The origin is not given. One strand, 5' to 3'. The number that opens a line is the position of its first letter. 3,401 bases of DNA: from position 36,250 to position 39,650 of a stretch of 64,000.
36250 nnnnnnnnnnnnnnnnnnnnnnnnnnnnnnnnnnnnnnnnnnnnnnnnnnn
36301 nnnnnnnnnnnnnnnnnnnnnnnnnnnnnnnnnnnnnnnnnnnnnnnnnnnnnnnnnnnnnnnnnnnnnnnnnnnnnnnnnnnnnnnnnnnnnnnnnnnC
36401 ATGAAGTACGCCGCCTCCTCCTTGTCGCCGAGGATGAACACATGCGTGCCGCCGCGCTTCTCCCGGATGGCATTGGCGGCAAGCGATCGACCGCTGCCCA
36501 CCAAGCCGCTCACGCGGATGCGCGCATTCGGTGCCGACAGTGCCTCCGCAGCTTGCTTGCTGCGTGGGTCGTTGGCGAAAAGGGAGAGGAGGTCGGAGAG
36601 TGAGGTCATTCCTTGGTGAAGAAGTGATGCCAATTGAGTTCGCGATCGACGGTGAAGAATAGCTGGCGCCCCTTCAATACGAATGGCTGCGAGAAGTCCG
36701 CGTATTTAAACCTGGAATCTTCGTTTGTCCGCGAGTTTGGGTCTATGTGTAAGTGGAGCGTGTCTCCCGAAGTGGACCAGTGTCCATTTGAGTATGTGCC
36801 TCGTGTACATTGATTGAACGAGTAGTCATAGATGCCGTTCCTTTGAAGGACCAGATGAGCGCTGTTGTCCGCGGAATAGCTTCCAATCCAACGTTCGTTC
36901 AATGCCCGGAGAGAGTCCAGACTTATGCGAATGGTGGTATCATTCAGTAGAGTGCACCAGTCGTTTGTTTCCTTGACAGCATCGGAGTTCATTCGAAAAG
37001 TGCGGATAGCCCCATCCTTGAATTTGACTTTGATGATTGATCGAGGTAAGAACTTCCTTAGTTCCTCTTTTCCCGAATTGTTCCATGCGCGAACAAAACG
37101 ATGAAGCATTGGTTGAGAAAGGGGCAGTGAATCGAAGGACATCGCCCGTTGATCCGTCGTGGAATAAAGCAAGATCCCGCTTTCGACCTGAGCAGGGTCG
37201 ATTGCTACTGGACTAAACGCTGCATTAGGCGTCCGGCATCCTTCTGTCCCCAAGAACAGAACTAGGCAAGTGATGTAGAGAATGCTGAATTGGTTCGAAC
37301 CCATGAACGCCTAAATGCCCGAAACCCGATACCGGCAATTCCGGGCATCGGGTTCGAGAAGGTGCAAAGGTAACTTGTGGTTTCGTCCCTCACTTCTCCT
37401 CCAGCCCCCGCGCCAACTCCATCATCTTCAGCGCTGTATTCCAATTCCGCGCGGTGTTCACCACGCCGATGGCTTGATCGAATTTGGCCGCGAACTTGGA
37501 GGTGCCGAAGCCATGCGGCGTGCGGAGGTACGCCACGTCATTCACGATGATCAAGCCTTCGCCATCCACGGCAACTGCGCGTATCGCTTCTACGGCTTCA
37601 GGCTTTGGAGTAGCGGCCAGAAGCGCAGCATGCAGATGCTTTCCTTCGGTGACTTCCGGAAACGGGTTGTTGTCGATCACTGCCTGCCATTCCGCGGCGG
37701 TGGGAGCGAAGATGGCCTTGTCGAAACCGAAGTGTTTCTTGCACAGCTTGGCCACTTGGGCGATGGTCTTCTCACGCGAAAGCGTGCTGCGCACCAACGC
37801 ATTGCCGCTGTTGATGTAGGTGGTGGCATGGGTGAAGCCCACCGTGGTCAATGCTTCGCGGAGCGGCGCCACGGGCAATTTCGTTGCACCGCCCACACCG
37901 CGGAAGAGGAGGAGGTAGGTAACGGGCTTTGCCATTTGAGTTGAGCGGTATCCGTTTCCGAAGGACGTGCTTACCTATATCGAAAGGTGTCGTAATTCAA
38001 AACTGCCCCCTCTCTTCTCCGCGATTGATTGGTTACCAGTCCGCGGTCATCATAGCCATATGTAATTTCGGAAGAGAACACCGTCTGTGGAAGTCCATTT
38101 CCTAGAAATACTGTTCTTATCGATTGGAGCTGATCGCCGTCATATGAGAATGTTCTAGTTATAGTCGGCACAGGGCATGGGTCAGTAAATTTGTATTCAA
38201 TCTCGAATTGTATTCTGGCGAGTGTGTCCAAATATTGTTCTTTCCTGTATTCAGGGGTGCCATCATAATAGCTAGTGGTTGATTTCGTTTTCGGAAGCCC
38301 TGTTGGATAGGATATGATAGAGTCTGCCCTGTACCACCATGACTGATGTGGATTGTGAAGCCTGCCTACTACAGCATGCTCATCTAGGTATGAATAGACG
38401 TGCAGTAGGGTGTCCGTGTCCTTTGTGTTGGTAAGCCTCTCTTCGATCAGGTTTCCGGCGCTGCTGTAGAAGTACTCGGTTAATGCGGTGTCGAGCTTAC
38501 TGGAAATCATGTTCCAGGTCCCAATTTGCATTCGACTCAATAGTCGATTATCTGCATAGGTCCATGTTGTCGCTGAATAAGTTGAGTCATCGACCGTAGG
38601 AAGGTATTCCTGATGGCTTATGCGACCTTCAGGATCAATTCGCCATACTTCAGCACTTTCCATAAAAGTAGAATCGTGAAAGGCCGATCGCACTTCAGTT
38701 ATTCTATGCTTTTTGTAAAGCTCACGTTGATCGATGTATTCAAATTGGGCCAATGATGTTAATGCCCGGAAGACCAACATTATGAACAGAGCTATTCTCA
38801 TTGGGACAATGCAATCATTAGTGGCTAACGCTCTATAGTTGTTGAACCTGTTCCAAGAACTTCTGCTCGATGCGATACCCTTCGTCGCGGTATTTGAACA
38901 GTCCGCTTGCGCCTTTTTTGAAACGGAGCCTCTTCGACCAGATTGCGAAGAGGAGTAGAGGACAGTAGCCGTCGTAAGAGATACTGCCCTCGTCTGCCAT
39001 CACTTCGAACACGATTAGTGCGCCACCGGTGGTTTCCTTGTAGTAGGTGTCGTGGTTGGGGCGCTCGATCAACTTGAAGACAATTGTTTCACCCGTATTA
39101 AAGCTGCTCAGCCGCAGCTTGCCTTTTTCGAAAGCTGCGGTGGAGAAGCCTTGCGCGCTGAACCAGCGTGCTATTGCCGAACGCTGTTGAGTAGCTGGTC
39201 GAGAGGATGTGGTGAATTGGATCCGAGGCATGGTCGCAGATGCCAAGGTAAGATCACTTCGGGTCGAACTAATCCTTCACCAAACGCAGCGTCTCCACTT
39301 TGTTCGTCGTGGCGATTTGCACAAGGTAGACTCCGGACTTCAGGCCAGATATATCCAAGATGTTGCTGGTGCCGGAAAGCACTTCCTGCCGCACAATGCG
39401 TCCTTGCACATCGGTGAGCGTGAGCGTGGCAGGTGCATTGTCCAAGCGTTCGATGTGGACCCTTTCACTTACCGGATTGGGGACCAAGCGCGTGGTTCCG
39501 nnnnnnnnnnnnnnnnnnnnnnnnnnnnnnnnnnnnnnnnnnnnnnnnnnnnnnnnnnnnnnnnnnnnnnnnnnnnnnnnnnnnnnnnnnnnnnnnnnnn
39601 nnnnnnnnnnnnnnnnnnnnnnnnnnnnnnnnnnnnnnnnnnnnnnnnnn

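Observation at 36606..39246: Lower-GC islet of small secreted proteins between mfd and a BNR T9SS gene, including a YD-repeat-like protein and a gene translationally coupled to mfd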

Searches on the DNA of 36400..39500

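Call 60: search_rna_families(source=window, start=36400, end=39500, threshold=evalue, max_evalue=1)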
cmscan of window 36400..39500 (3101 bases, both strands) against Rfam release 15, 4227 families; matches with E-value up to 1: 0.
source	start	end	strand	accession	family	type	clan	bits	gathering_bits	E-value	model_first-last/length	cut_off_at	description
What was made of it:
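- Tried and rejected: Rfam found nothing in 36400-39500 (call 60).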
